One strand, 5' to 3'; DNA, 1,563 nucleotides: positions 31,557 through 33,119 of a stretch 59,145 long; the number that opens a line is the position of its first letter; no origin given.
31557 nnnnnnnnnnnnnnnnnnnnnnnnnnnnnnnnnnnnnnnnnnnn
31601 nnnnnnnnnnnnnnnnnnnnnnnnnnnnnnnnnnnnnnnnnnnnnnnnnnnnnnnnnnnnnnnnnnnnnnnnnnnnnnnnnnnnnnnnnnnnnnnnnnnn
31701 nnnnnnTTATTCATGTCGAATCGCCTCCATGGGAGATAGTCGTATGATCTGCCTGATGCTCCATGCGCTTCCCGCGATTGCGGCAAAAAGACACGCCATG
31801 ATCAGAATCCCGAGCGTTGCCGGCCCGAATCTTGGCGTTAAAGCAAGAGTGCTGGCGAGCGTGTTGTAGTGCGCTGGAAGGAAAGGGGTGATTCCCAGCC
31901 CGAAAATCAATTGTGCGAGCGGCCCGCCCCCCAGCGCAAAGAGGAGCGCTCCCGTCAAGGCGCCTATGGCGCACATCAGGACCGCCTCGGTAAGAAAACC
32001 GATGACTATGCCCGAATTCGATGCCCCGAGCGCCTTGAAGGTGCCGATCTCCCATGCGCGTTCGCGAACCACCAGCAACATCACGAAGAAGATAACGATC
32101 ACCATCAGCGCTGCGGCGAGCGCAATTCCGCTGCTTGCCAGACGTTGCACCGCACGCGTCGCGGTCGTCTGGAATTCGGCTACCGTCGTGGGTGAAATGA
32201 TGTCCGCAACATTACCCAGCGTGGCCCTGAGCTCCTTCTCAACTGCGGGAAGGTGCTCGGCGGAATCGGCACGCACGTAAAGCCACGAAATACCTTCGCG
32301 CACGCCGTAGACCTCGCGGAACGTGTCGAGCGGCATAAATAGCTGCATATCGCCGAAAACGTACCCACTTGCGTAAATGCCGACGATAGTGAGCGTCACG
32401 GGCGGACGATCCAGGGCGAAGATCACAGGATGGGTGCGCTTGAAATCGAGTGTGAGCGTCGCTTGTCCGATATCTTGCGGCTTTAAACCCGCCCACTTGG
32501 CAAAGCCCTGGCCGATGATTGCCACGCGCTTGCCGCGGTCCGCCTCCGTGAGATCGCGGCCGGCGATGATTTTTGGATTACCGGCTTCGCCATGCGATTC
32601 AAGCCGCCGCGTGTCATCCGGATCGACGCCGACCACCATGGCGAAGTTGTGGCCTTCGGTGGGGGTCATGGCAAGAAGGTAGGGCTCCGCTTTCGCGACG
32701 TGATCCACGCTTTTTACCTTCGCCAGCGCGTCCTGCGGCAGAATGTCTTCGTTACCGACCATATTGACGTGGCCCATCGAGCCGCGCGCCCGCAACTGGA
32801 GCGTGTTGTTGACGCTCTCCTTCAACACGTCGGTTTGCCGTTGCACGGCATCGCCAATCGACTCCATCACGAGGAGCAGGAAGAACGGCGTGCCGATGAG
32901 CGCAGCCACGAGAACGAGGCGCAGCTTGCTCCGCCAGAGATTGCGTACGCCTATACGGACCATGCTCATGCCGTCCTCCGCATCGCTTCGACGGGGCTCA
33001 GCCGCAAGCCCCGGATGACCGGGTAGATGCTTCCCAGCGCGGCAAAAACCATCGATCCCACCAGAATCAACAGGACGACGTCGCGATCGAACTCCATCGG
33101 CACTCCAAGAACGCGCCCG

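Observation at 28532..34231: Adaptor-less two-permease (LolCDE-like) ABC system coupled to a MerR / thioredoxin / CcdA redox unit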

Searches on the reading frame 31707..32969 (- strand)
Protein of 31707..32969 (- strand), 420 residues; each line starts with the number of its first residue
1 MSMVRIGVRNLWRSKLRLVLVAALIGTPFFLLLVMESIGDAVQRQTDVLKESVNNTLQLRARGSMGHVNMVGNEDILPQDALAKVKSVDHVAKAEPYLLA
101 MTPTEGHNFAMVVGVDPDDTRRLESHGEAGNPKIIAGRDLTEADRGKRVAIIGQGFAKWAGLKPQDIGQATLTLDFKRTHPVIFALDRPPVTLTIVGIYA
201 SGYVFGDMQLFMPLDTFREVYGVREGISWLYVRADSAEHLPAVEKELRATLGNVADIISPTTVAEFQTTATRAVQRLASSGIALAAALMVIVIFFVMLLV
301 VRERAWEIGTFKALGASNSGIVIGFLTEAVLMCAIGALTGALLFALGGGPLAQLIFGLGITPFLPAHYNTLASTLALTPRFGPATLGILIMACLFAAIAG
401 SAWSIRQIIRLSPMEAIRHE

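Call 3: search_protein_families(library=pfam, proteins=[window:31707-32969:-], max_evalue=0.01)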
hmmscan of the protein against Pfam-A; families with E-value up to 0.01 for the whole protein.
window:31707-32969:- (420 aa): 2 families
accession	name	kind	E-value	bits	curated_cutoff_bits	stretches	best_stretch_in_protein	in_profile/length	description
PF12704.14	MacB_PCD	-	4.3e-17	63.5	27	1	31-249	14-206/207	MacB-like periplasmic core domain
PF02687.27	FtsX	-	1e-12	48.6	25.5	1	282-413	4-120/120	FtsX-like permease C-terminal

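Call 4: search_protein_families(library=ncbifam, proteins=[window:31707-32969:-], max_evalue=0.01)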
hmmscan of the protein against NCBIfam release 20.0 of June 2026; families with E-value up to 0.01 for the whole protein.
window:31707-32969:- (420 aa): 7 families
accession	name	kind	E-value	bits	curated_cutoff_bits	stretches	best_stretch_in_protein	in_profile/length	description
TIGR03434.1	ADOP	subfamily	1.3e-15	56.6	622.3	1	131-420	541-803/803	ADOP family duplicated permease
TIGR02212.1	lolCE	equivalog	1.2e-10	40.9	362.45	1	57-346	52-337/411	lipoprotein-releasing ABC transporter permease subunit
NF007826.0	PRK10535.1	equivalog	3e-06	25.8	966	1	272-366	519-604/648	macrolide ABC transporter ATP-binding protein/permease MacB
NF038347.1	FtsX_Gpos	exception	7.6e-06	25.5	225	1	231-407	125-293/296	permease-like cell division protein FtsX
NF008357.0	PRK11146.1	exception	1.8e-05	23.8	439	1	78-347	78-341/414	lipoprotein-releasing ABC transporter permease subunit LolE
TIGR02213.1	lolE_release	exception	0.0032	16.4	540.35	1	79-347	76-338/411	lipoprotein-releasing ABC transporter permease subunit LolE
TIGR00439.2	FtsX_Gneg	equivalog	0.0063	15.7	255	0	273-409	161-291/292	permease-like cell division protein FtsX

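Call 55: find_homologous_proteins(query=window:31707-32969:-, max_evalue=1e-10)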
Query window:31707-32969:- (420 aa): 638 proteins with E <= 1e-10 among 8000 candidates; the best 120 are listed.
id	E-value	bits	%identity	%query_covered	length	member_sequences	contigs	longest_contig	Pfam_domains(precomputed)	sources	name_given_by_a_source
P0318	6.6e-271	916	100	100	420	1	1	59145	PF02687.28,PF12704.15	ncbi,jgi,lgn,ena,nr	ncbi:MAG: ABC transporter permease [Burkholderiales bacterium]|nr:ABC transporter permease [Burkhold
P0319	4.9e-270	913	100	100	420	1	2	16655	PF02687.28,PF12704.15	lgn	-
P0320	1.2e-267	905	99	100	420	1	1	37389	PF02687.28,PF12704.15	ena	-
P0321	1.9e-255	865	94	100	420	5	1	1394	PF02687.28,PF12704.15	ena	-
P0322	3.7e-251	851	92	100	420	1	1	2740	PF02687.28,PF12704.15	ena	-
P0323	2.7e-250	848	92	100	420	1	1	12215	PF02687.28,PF12704.15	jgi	jgi:ABC-type antimicrobial peptide transport system permease subunit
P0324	5.9e-250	847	91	100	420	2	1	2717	PF02687.28,PF12704.15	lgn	-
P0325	1.4e-249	846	92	100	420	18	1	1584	PF02687.28,PF12704.15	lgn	-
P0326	3.0e-249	845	92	100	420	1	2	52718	PF02687.28,PF12704.15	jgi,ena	-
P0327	6.5e-249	844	92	100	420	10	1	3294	PF02687.28,PF12704.15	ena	-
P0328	1.1e-247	839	91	100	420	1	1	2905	PF02687.28,PF12704.15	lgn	-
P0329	1.8e-247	839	91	100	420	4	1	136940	PF02687.28,PF12704.15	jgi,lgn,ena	-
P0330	3.7e-246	834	91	100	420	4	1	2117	PF02687.28,PF12704.15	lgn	-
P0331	2.8e-245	832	91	100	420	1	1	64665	PF02687.28,PF12704.15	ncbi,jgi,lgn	-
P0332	1.1e-244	830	90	100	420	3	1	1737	PF02687.28,PF12704.15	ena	-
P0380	9.4e-224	761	81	100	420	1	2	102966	PF02687.28,PF12704.15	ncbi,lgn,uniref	ncbi:MAG: ABC transporter permease [Bradyrhizobium sp.]|uniref:ABC transporter permease n=2 Tax=Brad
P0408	2.1e-219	746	80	100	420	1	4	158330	PF02687.28,PF12704.15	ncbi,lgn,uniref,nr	ncbi:ABC transporter permease [Aromatoleum toluclasticum]|uniref:ABC transporter permease n=1 Tax=Ar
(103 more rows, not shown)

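Call 56: find_encoding_contigs(protein=P0408, flank=10000, max_places=1)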
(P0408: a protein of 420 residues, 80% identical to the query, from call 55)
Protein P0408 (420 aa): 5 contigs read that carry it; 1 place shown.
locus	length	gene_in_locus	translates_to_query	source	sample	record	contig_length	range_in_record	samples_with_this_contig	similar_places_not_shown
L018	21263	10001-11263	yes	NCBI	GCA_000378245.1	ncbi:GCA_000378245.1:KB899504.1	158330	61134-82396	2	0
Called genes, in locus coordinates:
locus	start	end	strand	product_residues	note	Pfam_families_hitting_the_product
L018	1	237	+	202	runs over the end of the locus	PF00578:AhpC-TSA, PF08534:Redoxin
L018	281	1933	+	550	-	-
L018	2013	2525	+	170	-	-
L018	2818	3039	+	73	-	PF00403:HMA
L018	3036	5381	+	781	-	PF00403:HMA, PF00122:E1-E2_ATPase, PF00702:Hydrolase, PF08282:Hydrolase_3 (faint)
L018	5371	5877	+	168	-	PF24298:DUF7482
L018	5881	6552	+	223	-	-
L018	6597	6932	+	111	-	PF00403:HMA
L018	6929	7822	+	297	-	PF13557:Phenol_MetA_deg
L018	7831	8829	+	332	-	PF13449:Phytase-like (faint), PF25021:TEN_NHL (faint), PF08450:SGL (faint), PF24684:Vgb_lyase (weak), PF01436:NHL, PF23500:DUF7133 (faint), PF17170:DUF5128, PF01436:NHL (weak), +1 more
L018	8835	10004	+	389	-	PF12704:MacB_PCD, PF02687:FtsX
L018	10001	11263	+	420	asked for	PF12704:MacB_PCD, PF02687:FtsX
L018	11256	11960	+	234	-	PF00005:ABC_tran, PF02463:SMC_N (faint), PF13304:AAA_21 (faint)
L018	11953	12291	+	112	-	-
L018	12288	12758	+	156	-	PF00376:MerR, PF13411:MerR_1, PF09278:MerR-DNA-bind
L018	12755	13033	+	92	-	PF13192:Thioredoxin_3 (weak), PF00462:Glutaredoxin (weak)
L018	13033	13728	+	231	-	PF02683:DsbD_TM, PF13386:DsbD_2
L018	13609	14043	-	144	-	PF05052:MerE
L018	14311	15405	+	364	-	PF11740:KfrA_N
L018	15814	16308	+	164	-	PF00216:Bac_DNA_binding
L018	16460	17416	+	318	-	PF08281:Sigma70_r4_2 (faint), PF13384:HTH_23 (faint), PF13936:HTH_38, PF13565:HTH_32, PF00665:rve (weak)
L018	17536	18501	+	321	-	PF13384:HTH_23 (weak), PF12762:DDE_Tnp_IS1595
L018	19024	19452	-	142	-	PF09722:Xre_MbcA_ParS_C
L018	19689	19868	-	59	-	-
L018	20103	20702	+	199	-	-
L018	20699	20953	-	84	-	PF13560:HTH_31, PF12844:HTH_19 (weak), PF13443:HTH_26 (weak), PF01381:HTH_3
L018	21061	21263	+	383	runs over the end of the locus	-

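Call 57: find_encoding_contigs(protein=P0380, flank=10000, max_places=1)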
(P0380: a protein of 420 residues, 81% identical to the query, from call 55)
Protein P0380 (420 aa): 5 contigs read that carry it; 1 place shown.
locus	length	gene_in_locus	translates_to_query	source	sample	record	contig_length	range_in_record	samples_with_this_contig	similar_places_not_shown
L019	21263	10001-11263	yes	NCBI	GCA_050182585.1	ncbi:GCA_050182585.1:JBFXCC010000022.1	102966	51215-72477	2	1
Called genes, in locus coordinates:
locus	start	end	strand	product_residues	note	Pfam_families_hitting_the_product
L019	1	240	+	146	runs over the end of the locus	PF12101:DUF3577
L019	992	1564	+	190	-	PF04002:RadC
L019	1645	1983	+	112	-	-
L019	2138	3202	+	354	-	PF06067:DUF932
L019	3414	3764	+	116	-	-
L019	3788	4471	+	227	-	-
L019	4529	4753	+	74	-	PF00403:HMA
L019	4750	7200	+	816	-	PF00403:HMA, PF00122:E1-E2_ATPase, PF00702:Hydrolase, PF08282:Hydrolase_3 (faint)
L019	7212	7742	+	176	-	PF06094:GGACT (weak), PF13772:AIG2_2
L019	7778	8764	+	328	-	PF03706:LPG_synthase_TM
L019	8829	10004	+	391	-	PF12704:MacB_PCD, PF02687:FtsX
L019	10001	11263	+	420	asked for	PF12704:MacB_PCD, PF02687:FtsX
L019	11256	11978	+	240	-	PF00005:ABC_tran, PF02463:SMC_N (faint)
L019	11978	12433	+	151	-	PF00376:MerR, PF13411:MerR_1, PF09278:MerR-DNA-bind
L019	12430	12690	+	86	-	PF13192:Thioredoxin_3, PF00462:Glutaredoxin (weak)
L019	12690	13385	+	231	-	PF02683:DsbD_TM, PF13386:DsbD_2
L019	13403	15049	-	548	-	PF00403:HMA, PF03486:HI0933_like (faint), PF07992:Pyr_redox_2, PF01134:GIDA (weak), PF12831:FAD_oxidored (weak), PF13738:Pyr_redox_3, PF00070:Pyr_redox, PF02852:Pyr_redox_dim, +1 more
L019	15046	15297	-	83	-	PF03203:MerC (weak), PF11431:Transport_MerF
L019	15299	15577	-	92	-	PF00403:HMA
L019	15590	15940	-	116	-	PF02411:MerT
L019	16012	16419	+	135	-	PF00376:MerR, PF13411:MerR_1, PF09278:MerR-DNA-bind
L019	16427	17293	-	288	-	PF12834:Phage_int_SAM_2, PF12835:Integrase_1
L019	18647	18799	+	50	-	-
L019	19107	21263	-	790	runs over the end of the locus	PF08487:VIT, PF13757:VIT_2, PF05762:VWA_CoxE (faint), PF00092:VWA, PF13519:VWA_2, PF13768:VWA_3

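Call 62: search_dna_similar(query=window:31707-32969:-, collection=plasmids, mode=protein, max_rows=15, max_evalue=1e-20)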
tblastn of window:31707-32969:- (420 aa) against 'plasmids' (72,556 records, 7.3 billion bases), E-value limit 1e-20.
No match.

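Call 79: search_protein_families(library=padloc, proteins=[window:31707-32969:-], max_evalue=0.001)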
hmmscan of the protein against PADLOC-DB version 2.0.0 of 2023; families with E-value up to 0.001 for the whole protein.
window:31707-32969:- (420 aa): 1 family
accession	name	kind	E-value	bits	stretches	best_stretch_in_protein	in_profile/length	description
PDLC01991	CARF_m8--CARF_LolE_TM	-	2.9e-05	20.4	1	279-343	435-501/810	-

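Call 81: predict_structure(alignment_id=A2)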
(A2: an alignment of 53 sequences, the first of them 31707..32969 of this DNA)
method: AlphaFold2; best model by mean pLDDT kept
length: 420 residues; sequences in the alignment: 53
mean_pLDDT: 77.1   pTM: 0.50
mean pLDDT of the five models: 77.1, 74.5, 66.7, 66.1, 60.0
residues with pLDDT >= 90: 44; 70-90: 265; 50-70: 103; < 50: 8
segments of 3 or more residues with pLDDT < 50: 127-129
pLDDT, mean of each block of 10 residues (from residue 1): 59 71 84 79 69 73 60 67 90 81 71 80 53 85 92 89 90 80 73 92 77 89 76 83 90 80 56 75 86 87 81 82 82 82 74 68 61 56 71 84 83 76
secondary structure, 60 per line:
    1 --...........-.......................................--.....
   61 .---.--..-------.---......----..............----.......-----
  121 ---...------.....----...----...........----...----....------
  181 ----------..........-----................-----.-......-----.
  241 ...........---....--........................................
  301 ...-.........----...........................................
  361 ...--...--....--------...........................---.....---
elements in order: H3-13 H15-53 E56-61 H81-86 E91-104 E109-115 E133-137 E149-153 H154-159 E171-174 E191-200 E209-213 H214-221 E229-234 H240-251 E255-258 H261-303 H305-313 H318-363 H371-374 H383-409 H413-417

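Call 84: fold_search(model_id=the predicted structure, library=pdb)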
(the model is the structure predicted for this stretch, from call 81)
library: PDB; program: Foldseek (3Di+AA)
matches with E <= 10: 200; with E <= 0.001: 61
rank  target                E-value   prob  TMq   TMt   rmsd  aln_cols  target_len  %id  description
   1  9rlc_E                3.7e-16  1.00  0.57  0.57   8.1       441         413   16  LolCDE complex with Lpp lipoprotein (released 2026-01-21)
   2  9rld_E                1.5e-15  1.00  0.57  0.58   8.0       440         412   16  LolCDE complex with Lpp lipoprotein (released 2026-01-21)
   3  5gko_A                4.4e-15  1.00  0.50  0.36   8.5       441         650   19  Crystal structure of tripartite-type ABC transporter, MacB from Acinetobacter baumannii (released 2017-11-15)
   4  5lil_A                3.6e-14  1.00  0.52  0.39   7.7       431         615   18  Structure of Aggregatibacter actinomycetemcomitans MacB bound to ATPyS (P21) (released 2017-11-15)
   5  5nik_J                6.1e-14  1.00  0.61  0.44   6.8       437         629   20  Structure of the MacAB-TolC ABC-type tripartite multidrug efflux pump (released 2017-05-24)
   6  9xro_E                7.1e-14  1.00  0.52  0.57   7.8       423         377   16  LolCDE in complex with SMT-738_3 (released 2026-03-18)
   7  7arh_E                1.1e-13  1.00  0.58  0.59   7.4       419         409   16  LolCDE in complex with lipoprotein (released 2021-04-07)
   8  5xu1_M                1.6e-13  1.00  0.47  0.50   8.9       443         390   15  Structure of a non-canonical ABC transporter from Streptococcus pneumoniae R6 (released 2018-01-24)
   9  9rld_C                1.8e-13  1.00  0.38  0.39  11.2       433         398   15  LolCDE complex with Lpp lipoprotein (released 2026-01-21)
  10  5lj7_B                2.1e-13  1.00  0.57  0.42   6.9       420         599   18  Structure of Aggregatibacter actinomycetemcomitans MacB bound to ATP (P21) (released 2017-11-15)
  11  9rli_E                2.3e-13  1.00  0.54  0.56   8.5       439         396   16  LolCDEdelta(235-252) complex with Pal lipoprotein (released 2026-01-21)
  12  5lil_B                3.1e-13  1.00  0.56  0.42   7.0       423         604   18  Structure of Aggregatibacter actinomycetemcomitans MacB bound to ATPyS (P21) (released 2017-11-15)
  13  5lj6                  3.1e-13  1.00  0.56  0.42   6.9       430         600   18  Structure of Aggregatibacter actinomycetemcomitans MacB bound to ATPyS (P6522) (released 2017-11-15)
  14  5lj7_A                6.7e-13  1.00  0.50  0.38   7.9       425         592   18  Structure of Aggregatibacter actinomycetemcomitans MacB bound to ATP (P21) (released 2017-11-15)
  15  7v8i_C                1.2e-12  1.00  0.44  0.46   9.6       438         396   16  LolCD(E171Q)E with bound AMPPNP in nanodiscs (released 2022-08-31)
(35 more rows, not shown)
